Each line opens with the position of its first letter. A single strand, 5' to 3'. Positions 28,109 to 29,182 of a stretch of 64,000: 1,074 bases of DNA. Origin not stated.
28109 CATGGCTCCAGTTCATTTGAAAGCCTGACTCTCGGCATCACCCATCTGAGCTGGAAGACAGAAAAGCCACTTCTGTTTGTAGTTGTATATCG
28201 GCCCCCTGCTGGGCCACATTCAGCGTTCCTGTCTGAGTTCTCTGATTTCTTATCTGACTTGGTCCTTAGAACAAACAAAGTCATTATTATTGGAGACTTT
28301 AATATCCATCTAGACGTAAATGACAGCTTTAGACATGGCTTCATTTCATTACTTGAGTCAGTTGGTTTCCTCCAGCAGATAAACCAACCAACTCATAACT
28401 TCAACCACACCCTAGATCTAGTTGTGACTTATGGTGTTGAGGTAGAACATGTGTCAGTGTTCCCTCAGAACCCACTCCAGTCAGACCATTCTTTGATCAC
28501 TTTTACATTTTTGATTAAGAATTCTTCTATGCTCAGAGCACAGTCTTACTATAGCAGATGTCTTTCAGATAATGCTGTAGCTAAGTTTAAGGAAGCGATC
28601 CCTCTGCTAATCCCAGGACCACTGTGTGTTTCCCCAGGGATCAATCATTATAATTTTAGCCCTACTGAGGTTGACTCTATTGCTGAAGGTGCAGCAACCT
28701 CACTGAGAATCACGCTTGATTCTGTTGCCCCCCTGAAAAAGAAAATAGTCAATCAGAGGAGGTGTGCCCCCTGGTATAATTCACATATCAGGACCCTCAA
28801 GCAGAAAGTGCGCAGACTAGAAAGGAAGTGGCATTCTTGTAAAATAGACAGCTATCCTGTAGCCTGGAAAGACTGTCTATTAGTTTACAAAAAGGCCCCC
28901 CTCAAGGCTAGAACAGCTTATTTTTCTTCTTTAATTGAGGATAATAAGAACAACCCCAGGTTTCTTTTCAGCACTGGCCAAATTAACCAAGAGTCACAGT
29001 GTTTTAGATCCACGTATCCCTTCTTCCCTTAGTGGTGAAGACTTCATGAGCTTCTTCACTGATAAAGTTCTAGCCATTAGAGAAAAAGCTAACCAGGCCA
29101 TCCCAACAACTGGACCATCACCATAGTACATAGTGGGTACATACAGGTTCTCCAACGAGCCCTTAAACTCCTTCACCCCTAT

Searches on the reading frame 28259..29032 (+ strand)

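Call 20: search_protein_families(library=pfam, proteins=[window:28259-29032:+])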
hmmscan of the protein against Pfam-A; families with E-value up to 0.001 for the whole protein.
window:28259-29032:+ (257 aa): 2 families
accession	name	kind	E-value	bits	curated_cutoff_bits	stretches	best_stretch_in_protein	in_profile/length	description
PF03372.29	Exo_endo_phos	-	1.7e-05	25.1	24.5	1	4-77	144-225/225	Endonuclease/Exonuclease/phosphatase family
PF14529.12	Exo_endo_phos_2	-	4.4e-05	23.8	27.4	1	5-80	30-116/117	Endonuclease-reverse transcriptase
